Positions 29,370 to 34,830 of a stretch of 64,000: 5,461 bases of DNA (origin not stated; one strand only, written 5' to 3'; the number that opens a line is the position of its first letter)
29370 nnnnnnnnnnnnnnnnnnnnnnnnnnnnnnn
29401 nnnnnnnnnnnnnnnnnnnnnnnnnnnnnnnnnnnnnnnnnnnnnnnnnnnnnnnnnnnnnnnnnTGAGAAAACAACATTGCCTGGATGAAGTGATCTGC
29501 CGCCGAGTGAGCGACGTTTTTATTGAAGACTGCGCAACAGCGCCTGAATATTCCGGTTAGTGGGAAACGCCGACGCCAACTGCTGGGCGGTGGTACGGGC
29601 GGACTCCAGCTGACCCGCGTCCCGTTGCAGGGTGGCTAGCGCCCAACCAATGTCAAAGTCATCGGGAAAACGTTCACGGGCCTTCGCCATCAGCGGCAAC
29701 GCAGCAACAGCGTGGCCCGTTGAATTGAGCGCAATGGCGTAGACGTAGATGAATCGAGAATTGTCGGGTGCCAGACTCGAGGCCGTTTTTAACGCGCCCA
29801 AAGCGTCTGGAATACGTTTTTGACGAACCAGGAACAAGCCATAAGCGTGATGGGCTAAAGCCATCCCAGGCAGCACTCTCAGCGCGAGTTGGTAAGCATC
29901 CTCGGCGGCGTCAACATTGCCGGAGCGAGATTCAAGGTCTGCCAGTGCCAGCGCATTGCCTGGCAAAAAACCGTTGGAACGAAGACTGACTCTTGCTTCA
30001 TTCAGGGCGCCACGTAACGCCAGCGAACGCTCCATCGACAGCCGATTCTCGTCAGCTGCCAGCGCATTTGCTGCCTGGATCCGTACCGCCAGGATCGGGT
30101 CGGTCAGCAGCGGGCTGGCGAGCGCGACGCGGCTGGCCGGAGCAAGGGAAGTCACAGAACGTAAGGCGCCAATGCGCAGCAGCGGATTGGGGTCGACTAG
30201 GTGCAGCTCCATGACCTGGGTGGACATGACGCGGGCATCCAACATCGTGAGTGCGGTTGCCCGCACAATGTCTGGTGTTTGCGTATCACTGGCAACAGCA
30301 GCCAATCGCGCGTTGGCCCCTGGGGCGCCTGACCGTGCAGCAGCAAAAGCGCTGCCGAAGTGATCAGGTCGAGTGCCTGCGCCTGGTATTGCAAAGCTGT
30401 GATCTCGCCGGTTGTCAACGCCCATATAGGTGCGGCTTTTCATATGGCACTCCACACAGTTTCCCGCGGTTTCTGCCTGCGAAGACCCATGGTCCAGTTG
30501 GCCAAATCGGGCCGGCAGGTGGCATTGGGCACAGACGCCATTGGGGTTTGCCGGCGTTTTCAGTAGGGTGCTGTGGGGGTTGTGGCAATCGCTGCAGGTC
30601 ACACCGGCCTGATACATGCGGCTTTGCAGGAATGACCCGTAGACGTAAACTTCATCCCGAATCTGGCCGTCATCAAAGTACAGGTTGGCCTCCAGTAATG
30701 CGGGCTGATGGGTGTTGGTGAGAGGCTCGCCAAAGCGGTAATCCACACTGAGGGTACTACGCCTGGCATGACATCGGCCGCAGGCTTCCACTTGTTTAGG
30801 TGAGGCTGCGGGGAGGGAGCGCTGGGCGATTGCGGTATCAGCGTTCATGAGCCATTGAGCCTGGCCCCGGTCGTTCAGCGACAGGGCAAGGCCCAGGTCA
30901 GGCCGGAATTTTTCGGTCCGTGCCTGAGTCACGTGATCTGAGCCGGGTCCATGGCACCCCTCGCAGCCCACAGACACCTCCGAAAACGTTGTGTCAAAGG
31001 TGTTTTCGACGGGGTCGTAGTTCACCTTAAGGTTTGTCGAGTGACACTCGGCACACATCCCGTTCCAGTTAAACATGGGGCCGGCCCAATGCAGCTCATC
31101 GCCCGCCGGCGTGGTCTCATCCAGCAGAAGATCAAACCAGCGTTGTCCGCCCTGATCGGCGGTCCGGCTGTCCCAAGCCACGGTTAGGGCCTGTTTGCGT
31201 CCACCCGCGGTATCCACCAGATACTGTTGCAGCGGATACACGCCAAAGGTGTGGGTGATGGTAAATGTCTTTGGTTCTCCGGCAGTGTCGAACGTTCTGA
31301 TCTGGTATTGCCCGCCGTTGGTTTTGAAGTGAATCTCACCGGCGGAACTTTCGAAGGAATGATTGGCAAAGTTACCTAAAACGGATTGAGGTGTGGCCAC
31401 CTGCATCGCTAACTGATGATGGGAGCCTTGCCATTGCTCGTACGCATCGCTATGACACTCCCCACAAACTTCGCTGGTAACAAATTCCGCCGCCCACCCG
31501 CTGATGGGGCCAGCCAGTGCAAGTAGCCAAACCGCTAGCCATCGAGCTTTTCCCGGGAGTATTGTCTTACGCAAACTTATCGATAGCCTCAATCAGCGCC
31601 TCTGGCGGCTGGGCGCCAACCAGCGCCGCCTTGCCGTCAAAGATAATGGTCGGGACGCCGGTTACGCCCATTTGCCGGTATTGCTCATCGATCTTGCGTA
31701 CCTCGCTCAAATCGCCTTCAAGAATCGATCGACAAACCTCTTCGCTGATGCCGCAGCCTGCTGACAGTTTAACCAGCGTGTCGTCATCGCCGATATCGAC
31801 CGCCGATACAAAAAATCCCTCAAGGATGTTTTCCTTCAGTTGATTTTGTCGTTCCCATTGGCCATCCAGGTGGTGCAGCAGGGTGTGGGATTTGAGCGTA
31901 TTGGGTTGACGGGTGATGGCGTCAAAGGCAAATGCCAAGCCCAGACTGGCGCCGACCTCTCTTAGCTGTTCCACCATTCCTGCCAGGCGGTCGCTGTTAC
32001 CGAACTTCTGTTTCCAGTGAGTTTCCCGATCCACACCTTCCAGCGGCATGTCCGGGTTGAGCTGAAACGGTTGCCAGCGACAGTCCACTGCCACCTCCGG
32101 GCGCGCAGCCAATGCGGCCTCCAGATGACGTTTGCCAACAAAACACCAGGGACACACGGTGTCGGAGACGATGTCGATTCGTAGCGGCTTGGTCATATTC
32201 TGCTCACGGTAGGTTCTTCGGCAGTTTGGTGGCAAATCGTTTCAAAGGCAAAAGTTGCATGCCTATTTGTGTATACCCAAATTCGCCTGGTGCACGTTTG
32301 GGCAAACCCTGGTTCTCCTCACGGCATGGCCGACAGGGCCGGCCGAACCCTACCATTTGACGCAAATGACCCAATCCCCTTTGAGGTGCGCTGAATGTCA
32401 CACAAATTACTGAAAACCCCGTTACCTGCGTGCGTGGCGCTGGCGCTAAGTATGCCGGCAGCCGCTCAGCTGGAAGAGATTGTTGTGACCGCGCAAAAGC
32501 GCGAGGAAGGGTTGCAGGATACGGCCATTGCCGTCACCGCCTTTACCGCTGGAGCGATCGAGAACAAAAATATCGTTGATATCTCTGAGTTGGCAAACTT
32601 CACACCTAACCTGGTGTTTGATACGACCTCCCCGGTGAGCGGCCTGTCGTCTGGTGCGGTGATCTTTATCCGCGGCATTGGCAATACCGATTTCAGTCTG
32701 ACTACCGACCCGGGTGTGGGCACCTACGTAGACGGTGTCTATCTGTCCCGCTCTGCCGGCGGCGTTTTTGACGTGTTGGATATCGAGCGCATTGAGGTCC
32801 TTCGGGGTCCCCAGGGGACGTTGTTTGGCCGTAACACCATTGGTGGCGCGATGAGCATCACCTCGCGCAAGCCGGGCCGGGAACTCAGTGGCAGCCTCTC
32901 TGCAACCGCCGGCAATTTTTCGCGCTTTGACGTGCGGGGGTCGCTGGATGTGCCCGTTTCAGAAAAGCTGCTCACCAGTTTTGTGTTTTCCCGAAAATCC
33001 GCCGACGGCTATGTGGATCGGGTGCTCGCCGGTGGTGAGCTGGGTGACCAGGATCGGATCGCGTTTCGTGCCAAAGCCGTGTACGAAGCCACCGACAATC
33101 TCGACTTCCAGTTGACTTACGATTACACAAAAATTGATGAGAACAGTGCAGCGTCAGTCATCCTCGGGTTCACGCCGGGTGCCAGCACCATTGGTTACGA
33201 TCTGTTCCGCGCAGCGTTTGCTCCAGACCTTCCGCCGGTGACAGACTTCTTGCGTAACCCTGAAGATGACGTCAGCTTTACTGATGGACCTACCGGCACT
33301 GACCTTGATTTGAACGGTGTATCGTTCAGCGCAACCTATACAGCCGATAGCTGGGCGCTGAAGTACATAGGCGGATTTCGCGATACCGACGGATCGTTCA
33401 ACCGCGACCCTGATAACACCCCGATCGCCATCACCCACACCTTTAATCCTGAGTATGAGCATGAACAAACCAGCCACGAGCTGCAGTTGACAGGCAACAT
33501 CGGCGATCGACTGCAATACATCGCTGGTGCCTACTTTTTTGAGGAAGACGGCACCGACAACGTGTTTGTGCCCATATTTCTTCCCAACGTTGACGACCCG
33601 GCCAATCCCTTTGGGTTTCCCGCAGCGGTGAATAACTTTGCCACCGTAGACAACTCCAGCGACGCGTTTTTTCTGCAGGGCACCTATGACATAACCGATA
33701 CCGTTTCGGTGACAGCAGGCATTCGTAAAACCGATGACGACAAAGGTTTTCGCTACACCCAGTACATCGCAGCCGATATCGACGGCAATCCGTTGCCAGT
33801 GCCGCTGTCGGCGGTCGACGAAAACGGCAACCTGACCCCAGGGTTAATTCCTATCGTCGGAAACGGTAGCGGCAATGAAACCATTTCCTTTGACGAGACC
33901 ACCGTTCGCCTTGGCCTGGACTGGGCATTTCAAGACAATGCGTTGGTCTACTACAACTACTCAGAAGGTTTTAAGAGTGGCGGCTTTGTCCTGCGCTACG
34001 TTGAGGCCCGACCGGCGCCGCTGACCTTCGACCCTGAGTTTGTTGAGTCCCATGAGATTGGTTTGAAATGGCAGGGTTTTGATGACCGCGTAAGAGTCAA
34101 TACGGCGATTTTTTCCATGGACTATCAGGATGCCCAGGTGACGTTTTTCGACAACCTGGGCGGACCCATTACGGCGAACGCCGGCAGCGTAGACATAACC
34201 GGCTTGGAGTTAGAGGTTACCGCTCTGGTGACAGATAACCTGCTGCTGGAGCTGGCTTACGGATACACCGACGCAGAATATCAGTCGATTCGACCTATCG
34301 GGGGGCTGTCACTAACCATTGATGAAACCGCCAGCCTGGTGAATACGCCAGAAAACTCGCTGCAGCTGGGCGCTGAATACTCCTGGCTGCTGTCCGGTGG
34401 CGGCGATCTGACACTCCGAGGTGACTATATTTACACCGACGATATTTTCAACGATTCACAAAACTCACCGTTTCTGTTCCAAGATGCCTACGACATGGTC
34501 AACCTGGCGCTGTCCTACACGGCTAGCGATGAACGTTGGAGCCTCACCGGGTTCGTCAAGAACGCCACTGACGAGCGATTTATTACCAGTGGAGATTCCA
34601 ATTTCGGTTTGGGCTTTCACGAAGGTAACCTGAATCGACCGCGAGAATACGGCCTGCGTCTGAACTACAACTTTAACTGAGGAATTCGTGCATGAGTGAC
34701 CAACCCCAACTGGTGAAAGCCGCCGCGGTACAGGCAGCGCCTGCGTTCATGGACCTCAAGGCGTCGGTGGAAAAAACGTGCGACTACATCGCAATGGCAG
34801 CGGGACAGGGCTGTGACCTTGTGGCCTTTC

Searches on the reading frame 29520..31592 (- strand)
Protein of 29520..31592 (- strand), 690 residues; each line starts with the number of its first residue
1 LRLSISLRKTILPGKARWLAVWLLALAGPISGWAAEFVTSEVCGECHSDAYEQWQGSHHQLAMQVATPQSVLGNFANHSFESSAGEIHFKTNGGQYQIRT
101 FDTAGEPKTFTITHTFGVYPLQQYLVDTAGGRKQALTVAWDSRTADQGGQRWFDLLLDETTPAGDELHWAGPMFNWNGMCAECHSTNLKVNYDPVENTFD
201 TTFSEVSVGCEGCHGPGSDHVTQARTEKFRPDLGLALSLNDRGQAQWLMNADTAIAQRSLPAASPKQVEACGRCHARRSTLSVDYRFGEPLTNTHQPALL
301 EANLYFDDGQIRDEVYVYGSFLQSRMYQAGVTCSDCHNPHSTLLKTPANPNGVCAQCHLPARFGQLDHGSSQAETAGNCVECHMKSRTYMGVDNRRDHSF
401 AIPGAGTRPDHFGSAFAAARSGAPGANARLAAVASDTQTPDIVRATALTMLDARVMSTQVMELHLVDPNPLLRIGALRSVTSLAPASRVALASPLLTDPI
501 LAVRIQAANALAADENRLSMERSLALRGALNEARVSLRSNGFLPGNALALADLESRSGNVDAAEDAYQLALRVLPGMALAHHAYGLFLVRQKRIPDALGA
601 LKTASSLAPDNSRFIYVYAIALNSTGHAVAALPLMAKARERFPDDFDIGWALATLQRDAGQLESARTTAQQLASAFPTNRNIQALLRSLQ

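Call 61: search_protein_families(library=pfam, proteins=[window:29520-31592:-], max_evalue=0.0001)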
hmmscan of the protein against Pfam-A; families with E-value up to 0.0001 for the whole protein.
window:29520-31592:- (690 aa): 11 families
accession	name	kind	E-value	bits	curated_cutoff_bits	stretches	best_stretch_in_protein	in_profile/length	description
PF14559.12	TPR_19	-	9.5e-12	45.5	25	1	626-688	5-67/68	Tetratricopeptide repeat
PF13428.12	TPR_14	-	7.5e-11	42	23.5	0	547-585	4-42/44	Tetratricopeptide repeat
PF14522.11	Cytochrome_C7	-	2.4e-09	37.3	24.8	0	328-383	10-66/67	Cytochrome c7 and related cytochrome c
PF13432.12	TPR_16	-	9.6e-08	32.8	32.7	0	548-611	1-64/65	Tetratricopeptide repeat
PF14537.11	Cytochrom_c3_2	-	8.3e-07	29.8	25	0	179-231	8-50/79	Cytochrome c3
PF07719.23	TPR_2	-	5.5e-06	26.6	27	0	578-611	1-34/34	Tetratricopeptide repeat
PF13435.11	Cytochrome_C554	-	9.9e-06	26.9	20.8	0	42-68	1-27/84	Cytochrome c554 and c-prime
PF09699.15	Paired_CXXCH_1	-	1.2e-05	25.3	20.6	0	332-359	8-37/41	Doubled CXXCH motif (Paired_CXXCH_1)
PF13429.12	TPR_15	-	2.3e-05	24.4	26.2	1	538-672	144-274/280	Tetratricopeptide repeat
PF22113.1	Mtrc-MtrF_II-IV_dom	-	4.2e-05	23.6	30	0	352-389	7-41/176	Outer membrane cytochrome MtrC/MtrF-like, domains II/IV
PF03264.19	Cytochrom_NNT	-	5e-05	23.5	24.1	0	174-279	33-136/174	NapC/NirT cytochrome c family, N-terminal region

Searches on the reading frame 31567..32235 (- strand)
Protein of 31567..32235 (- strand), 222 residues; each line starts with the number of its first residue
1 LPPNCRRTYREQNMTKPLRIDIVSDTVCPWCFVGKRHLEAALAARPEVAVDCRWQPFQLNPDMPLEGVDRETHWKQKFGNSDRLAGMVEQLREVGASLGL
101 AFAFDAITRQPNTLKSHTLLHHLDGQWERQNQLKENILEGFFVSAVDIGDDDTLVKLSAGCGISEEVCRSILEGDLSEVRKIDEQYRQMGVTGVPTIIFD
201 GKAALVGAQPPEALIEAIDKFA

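Call 61: search_protein_families(library=pfam, proteins=[window:31567-32235:-], max_evalue=0.0001)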
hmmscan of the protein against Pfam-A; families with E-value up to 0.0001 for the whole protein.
window:31567-32235:- (222 aa): 1 family
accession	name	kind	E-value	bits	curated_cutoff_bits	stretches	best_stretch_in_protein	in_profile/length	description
PF01323.26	DSBA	-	3.9e-32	112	25.6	1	20-218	2-190/191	DSBA-like thioredoxin domain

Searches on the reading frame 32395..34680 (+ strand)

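Call 62: search_protein_families(library=pfam, proteins=[window:32395-34680:+], max_evalue=0.0001)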
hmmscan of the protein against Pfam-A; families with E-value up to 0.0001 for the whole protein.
window:32395-34680:+ (761 aa): 2 families
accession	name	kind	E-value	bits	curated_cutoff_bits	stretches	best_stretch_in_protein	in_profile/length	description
PF00593.30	TonB_dep_Rec_b-barrel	-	1.1e-38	134.7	27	1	262-723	15-435/436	TonB dependent receptor-like, beta-barrel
PF07715.20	Plug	-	3.3e-17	63.4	23.9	1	40-152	2-107/107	TonB-dependent Receptor Plug Domain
